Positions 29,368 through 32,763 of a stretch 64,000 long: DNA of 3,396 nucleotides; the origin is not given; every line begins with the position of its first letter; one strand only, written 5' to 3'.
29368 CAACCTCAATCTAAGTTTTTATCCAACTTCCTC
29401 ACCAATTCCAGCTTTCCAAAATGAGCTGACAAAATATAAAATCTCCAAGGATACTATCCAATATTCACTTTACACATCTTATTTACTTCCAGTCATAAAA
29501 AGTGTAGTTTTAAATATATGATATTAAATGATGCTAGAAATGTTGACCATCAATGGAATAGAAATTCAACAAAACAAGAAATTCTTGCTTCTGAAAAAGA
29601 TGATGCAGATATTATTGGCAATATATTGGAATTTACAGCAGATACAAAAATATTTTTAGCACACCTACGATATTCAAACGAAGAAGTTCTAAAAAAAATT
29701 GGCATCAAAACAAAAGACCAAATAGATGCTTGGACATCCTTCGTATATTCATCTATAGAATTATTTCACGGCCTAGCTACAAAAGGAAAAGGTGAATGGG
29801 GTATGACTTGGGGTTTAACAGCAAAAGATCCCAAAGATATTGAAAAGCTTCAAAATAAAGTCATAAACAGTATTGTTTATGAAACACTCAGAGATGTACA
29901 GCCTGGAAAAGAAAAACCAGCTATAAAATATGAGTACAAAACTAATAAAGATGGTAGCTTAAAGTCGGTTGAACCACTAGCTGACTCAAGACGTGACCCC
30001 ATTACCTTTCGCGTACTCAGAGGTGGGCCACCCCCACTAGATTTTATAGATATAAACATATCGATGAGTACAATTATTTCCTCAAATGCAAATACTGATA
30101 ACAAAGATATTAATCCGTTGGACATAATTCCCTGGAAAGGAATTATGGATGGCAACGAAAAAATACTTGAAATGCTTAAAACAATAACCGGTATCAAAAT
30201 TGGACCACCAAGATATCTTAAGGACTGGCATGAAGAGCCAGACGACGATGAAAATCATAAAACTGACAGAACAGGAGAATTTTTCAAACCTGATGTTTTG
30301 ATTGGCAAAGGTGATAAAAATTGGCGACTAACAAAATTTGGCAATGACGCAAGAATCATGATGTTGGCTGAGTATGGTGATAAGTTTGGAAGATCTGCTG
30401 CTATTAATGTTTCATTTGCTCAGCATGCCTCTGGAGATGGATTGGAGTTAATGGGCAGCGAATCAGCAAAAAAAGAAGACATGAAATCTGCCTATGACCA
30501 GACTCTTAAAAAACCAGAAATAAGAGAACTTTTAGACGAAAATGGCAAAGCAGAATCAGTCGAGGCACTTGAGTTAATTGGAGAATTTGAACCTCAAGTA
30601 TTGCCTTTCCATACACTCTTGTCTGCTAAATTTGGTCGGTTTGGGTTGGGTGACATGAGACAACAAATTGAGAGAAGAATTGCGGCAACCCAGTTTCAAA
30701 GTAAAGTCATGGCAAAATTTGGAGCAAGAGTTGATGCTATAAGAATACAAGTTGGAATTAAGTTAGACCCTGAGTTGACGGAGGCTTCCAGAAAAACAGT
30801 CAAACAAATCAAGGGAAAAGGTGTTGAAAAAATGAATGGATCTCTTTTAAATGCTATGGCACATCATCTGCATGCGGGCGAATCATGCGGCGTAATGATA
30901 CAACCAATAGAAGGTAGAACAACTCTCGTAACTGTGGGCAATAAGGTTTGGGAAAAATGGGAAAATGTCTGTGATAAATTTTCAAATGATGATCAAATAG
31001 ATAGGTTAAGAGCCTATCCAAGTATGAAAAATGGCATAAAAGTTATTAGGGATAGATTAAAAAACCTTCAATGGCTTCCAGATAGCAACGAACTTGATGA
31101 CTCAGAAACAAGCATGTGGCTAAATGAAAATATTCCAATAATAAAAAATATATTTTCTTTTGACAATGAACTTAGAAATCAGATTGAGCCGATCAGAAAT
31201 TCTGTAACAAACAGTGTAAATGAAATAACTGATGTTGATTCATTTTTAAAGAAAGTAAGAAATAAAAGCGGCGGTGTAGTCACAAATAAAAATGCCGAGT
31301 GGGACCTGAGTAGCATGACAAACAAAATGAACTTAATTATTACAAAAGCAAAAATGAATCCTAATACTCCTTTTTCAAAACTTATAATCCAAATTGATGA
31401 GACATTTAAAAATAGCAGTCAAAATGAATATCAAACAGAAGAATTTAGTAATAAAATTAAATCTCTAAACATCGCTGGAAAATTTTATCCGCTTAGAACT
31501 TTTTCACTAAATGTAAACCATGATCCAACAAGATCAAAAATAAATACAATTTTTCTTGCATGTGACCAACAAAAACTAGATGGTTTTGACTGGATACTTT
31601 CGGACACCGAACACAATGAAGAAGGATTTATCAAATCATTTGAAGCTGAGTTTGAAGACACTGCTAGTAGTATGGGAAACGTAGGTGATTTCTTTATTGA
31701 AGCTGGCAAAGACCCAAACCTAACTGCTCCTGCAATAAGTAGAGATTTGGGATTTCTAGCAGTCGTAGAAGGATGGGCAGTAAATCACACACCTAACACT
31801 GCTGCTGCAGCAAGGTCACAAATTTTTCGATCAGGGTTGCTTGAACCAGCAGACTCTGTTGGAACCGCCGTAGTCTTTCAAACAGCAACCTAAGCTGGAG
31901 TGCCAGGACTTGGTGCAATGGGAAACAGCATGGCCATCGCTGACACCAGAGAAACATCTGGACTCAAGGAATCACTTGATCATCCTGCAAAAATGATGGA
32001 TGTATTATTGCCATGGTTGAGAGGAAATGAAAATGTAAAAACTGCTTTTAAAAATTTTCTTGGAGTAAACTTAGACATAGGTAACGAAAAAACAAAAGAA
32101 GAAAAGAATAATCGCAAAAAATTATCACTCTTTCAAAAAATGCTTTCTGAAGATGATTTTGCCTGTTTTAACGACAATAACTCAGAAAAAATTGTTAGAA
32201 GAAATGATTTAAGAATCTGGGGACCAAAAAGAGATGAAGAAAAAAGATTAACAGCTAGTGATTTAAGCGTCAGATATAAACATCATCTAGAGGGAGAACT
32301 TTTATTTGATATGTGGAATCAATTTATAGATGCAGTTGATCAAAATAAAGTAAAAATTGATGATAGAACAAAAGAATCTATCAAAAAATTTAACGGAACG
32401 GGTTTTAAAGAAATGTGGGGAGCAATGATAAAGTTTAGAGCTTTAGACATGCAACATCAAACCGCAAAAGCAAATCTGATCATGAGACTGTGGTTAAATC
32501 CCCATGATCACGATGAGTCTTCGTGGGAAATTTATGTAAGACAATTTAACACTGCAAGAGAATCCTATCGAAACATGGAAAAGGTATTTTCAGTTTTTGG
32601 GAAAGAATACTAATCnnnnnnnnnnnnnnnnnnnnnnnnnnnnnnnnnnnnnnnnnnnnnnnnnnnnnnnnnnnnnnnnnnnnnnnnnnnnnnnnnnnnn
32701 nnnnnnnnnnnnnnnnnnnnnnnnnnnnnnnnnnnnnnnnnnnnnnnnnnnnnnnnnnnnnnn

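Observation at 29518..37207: tRNA-Gly-adjacent operon of four large cytoplasmic proteins with no recognisable families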

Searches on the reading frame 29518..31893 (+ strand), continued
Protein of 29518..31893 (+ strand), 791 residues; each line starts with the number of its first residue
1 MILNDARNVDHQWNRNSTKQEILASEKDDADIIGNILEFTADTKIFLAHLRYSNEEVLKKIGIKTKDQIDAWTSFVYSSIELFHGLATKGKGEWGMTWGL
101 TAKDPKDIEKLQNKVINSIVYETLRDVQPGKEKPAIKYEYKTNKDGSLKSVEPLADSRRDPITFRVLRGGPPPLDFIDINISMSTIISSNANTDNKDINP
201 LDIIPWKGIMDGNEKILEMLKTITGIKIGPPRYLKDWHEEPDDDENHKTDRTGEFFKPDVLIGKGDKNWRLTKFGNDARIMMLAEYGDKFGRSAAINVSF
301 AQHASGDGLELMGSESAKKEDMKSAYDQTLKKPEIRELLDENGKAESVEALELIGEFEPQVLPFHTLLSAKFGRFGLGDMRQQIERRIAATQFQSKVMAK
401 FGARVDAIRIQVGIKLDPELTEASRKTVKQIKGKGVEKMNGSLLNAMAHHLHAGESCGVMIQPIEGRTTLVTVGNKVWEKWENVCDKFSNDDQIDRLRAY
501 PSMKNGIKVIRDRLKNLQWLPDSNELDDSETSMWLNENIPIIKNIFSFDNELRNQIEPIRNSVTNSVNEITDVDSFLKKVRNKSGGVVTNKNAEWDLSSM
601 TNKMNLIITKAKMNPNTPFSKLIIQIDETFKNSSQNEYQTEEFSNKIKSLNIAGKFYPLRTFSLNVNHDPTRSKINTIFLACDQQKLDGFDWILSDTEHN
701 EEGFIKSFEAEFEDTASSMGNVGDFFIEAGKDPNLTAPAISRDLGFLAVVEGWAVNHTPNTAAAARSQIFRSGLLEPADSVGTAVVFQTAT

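Call 100: fold_search(model_id=the predicted structure, library=viral)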
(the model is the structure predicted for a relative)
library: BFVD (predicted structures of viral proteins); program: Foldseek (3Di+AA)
matches with E <= 10: 200; with E <= 0.001: 0
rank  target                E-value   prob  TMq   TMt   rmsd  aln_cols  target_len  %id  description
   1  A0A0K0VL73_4          1.1e-01  0.35  0.09  0.08  28.6       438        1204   11  Wsv360-like protein [Metopaulias depressus WSSV-like virus]
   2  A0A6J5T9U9            1.4e-01  0.09  0.07  0.06  35.4       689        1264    9  Uncharacterized protein [uncultured Caudovirales phage]
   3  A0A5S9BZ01            1.6e-01  0.11  0.07  0.06  38.9       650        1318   12  DNA repair exonuclease [Tenacibaculum phage PTm1]
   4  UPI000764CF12         2.1e-01  0.08  0.04  0.06  40.0       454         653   14  (no name look-up for this kind of identifier)
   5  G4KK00                2.9e-01  0.04  0.05  0.06  54.9       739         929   12  (no name in the UniProt tables at hand)
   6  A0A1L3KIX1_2          3.2e-01  0.11  0.05  0.04  36.1       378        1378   13  (no name in the UniProt tables at hand)
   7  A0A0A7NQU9            3.2e-01  0.07  0.05  0.05  34.6       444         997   14  Endonuclease [Lactobacillus phage LfeInf]
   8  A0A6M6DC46            3.7e-01  0.06  0.06  0.10  30.9       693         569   11  (no name in the UniProt tables at hand)
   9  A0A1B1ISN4            4.0e-01  0.07  0.05  0.07  46.8       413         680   14  (no name in the UniProt tables at hand)
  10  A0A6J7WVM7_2          4.2e-01  0.06  0.05  0.04  34.8       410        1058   11  Phage tail tape measure protein [uncultured Caudovirales phage]
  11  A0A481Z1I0            4.3e-01  0.11  0.07  0.07  31.1       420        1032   12  Uncharacterized protein [Mimivirus LCMiAC02]
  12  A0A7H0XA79            4.9e-01  0.04  0.06  0.10  39.9       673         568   11  (no name in the UniProt tables at hand)
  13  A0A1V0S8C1            4.9e-01  0.04  0.05  0.05  51.2       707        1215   12  DNA repair exonuclease Smc [Catovirus CTV1]
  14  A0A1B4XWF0            5.6e-01  0.06  0.06  0.05  41.4       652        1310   10  DNA repair [Tenacibaculum phage pT24]
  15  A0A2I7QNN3            6.4e-01  0.08  0.06  0.05  46.6       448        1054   12  (no name in the UniProt tables at hand)
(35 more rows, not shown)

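Call 104: find_related_loci(query=A5, collection=viral_contigs, flank=10000)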
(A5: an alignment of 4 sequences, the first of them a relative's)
Query A5 (1031 aa) in viral_contigs; peptide patterns used: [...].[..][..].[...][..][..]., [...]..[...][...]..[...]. (x = any residue, [..] = any of these).
55 stretches matched a pattern, but none encodes a relative of the query by tblastn (E <= 1e-3).
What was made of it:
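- On Prophage / phage-derived element: IMG/VR scan found nothing (call 104).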

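Call 105: find_related_loci(query=A5, collection=metagenome_contigs, flank=10000)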
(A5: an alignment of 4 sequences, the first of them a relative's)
Query A5 (1031 aa) in metagenome_contigs; peptide patterns used: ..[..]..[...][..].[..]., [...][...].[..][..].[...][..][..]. (x = any residue, [..] = any of these).
169 stretches matched a pattern, but none encodes a relative of the query by tblastn (E <= 1e-3).

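Call 108: search_protein_families(library=padloc, proteins=[L003:8111-9910:-, L003:7362-8048:-, L006:8301-9908:-, L006:9956-10612:-, L006:1872-2948:+, L005:8889-11099:+, L005:4564-6246:+, L089:5145-6503:+, L089:6519-8243:+, L091:6099-8051:+], max_evalue=0.1)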
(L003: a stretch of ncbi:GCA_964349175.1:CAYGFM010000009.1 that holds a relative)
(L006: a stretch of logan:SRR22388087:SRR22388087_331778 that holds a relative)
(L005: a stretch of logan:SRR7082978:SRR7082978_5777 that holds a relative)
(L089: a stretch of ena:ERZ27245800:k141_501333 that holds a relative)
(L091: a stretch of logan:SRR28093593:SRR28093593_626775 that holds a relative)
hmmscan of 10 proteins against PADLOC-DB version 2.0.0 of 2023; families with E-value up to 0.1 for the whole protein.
L003:8111-9910:- (599 aa): 0 families

L003:7362-8048:- (228 aa): 0 families

L006:8301-9908:- (535 aa): 0 families

L006:9956-10612:- (218 aa): 0 families

L006:1872-2948:+ (358 aa): 0 families

L005:8889-11099:+ (736 aa): 1 family
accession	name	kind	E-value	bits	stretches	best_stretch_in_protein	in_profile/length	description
PDLC02099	Cas6_IIIh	-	0.03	11.7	1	307-351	186-229/313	-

L005:4564-6246:+ (560 aa): 0 families

L089:5145-6503:+ (452 aa): 0 families

L089:6519-8243:+ (574 aa): 0 families

L091:6099-8051:+ (650 aa): 0 families

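Call 109: search_protein_families(library=pfam, proteins=[L003:8111-9910:-, L003:7362-8048:-, L006:8301-9908:-, L006:9956-10612:-, L006:1872-2948:+, L005:8889-11099:+, L005:4564-6246:+, L089:5145-6503:+, L004:12966-14081:+, L091:6099-8051:+], max_evalue=0.1)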
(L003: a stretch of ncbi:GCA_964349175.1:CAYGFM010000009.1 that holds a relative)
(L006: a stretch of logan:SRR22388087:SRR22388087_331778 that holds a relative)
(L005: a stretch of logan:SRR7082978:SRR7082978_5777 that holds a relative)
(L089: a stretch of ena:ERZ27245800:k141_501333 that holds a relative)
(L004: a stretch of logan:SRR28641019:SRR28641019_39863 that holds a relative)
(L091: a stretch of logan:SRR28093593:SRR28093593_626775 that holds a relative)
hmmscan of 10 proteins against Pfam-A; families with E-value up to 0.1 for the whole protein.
L003:8111-9910:- (599 aa): 0 families

L003:7362-8048:- (228 aa): 0 families

L006:8301-9908:- (535 aa): 2 families
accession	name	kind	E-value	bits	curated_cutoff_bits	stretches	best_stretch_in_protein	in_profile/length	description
PF19743.5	ASTN1_2_fn3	-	0.016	15.9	24.3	1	184-242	15-72/123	ASTN1/2 Fn3 domain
PF14515.11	HOASN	-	0.049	14.5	25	0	82-144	9-72/93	Haem-oxygenase-associated N-terminal helices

L006:9956-10612:- (218 aa): 0 families

L006:1872-2948:+ (358 aa): 0 families

L005:8889-11099:+ (736 aa): 1 family
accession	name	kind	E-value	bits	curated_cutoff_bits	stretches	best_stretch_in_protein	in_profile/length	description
PF22642.1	MinC_N_1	-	0.0063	17.2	27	0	551-581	37-70/78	Cell-division inhibitor MinC, N-terminal domain-like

L005:4564-6246:+ (560 aa): 0 families

L089:5145-6503:+ (452 aa): 1 family
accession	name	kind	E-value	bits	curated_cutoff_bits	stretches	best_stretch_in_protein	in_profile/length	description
PF24430.1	DUF7553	-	0.013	16.4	27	1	187-220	25-58/85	Family of unknown function (DUF7553)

L004:12966-14081:+ (371 aa): 0 families

L091:6099-8051:+ (650 aa): 0 families

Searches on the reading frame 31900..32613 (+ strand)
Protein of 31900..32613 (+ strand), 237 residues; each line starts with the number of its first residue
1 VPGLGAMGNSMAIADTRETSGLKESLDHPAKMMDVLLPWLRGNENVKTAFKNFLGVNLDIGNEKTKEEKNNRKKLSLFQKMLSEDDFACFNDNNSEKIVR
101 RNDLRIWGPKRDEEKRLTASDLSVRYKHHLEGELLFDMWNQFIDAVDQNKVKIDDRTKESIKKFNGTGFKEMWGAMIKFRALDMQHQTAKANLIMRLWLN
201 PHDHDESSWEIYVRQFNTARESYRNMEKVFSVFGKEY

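Call 4: search_protein_families(library=pfam, proteins=[window:31900-32613:+], max_evalue=1)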
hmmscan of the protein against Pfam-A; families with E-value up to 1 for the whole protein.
window:31900-32613:+ (237 aa): 1 family
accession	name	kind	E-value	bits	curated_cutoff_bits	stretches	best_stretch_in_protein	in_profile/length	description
PF10923.14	BrxC_BrxD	-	0.0022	17.4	22.2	1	32-64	189-221/414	BREX system ATP-binding protein BrxC/D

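Call 5: search_protein_families(library=padloc, proteins=[window:31900-32613:+], max_evalue=1)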
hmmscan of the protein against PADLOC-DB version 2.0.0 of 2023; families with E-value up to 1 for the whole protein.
window:31900-32613:+ (237 aa): 0 families

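Call 6: search_protein_families(library=ncbifam, proteins=[window:31900-32613:+], max_evalue=1)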
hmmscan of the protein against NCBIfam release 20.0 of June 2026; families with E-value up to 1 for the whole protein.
window:31900-32613:+ (237 aa): 0 families

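Call 7: search_protein_families(library=phrogs, proteins=[window:31900-32613:+], max_evalue=1)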
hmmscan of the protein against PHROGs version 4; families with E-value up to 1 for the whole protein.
window:31900-32613:+ (237 aa): 3 families
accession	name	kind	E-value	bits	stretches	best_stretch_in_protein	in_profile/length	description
phrog_12964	-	unknown function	0.044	14.8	1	66-101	53-88/148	-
phrog_6348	-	unknown function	0.069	14.5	1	62-99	6-42/89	-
phrog_10534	-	unknown function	0.18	13.5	1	44-89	35-81/95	-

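Call 108: search_protein_families(library=padloc, proteins=[L003:8111-9910:-, L003:7362-8048:-, L006:8301-9908:-, L006:9956-10612:-, L006:1872-2948:+, L005:8889-11099:+, L005:4564-6246:+, L089:5145-6503:+, L089:6519-8243:+, L091:6099-8051:+], max_evalue=0.1)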
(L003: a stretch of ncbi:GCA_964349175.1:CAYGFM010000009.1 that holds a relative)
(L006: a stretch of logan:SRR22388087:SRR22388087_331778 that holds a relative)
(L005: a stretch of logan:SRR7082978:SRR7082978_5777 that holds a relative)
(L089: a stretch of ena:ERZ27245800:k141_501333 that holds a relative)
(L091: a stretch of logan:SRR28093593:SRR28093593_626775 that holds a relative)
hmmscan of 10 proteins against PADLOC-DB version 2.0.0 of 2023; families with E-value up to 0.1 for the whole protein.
L003:8111-9910:- (599 aa): 0 families

L003:7362-8048:- (228 aa): 0 families

L006:8301-9908:- (535 aa): 0 families

L006:9956-10612:- (218 aa): 0 families

L006:1872-2948:+ (358 aa): 0 families

L005:8889-11099:+ (736 aa): 1 family
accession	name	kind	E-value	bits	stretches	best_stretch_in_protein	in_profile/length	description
PDLC02099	Cas6_IIIh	-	0.03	11.7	1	307-351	186-229/313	-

L005:4564-6246:+ (560 aa): 0 families

L089:5145-6503:+ (452 aa): 0 families

L089:6519-8243:+ (574 aa): 0 families

L091:6099-8051:+ (650 aa): 0 families

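Call 109: search_protein_families(library=pfam, proteins=[L003:8111-9910:-, L003:7362-8048:-, L006:8301-9908:-, L006:9956-10612:-, L006:1872-2948:+, L005:8889-11099:+, L005:4564-6246:+, L089:5145-6503:+, L004:12966-14081:+, L091:6099-8051:+], max_evalue=0.1)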
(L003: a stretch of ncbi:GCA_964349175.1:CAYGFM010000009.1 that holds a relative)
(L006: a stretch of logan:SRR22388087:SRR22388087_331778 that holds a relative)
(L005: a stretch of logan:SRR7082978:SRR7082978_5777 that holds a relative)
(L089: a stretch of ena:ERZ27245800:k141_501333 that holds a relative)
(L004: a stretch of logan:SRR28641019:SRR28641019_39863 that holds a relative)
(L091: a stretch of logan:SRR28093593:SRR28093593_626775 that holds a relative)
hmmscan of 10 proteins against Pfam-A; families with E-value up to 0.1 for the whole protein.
L003:8111-9910:- (599 aa): 0 families

L003:7362-8048:- (228 aa): 0 families

L006:8301-9908:- (535 aa): 2 families
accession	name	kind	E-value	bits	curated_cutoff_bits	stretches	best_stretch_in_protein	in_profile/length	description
PF19743.5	ASTN1_2_fn3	-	0.016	15.9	24.3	1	184-242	15-72/123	ASTN1/2 Fn3 domain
PF14515.11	HOASN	-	0.049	14.5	25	0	82-144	9-72/93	Haem-oxygenase-associated N-terminal helices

L006:9956-10612:- (218 aa): 0 families

L006:1872-2948:+ (358 aa): 0 families

L005:8889-11099:+ (736 aa): 1 family
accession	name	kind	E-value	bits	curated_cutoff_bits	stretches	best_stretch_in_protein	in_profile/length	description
PF22642.1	MinC_N_1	-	0.0063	17.2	27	0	551-581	37-70/78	Cell-division inhibitor MinC, N-terminal domain-like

L005:4564-6246:+ (560 aa): 0 families

L089:5145-6503:+ (452 aa): 1 family
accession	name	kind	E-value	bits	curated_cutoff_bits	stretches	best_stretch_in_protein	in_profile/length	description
PF24430.1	DUF7553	-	0.013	16.4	27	1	187-220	25-58/85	Family of unknown function (DUF7553)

L004:12966-14081:+ (371 aa): 0 families

L091:6099-8051:+ (650 aa): 0 families
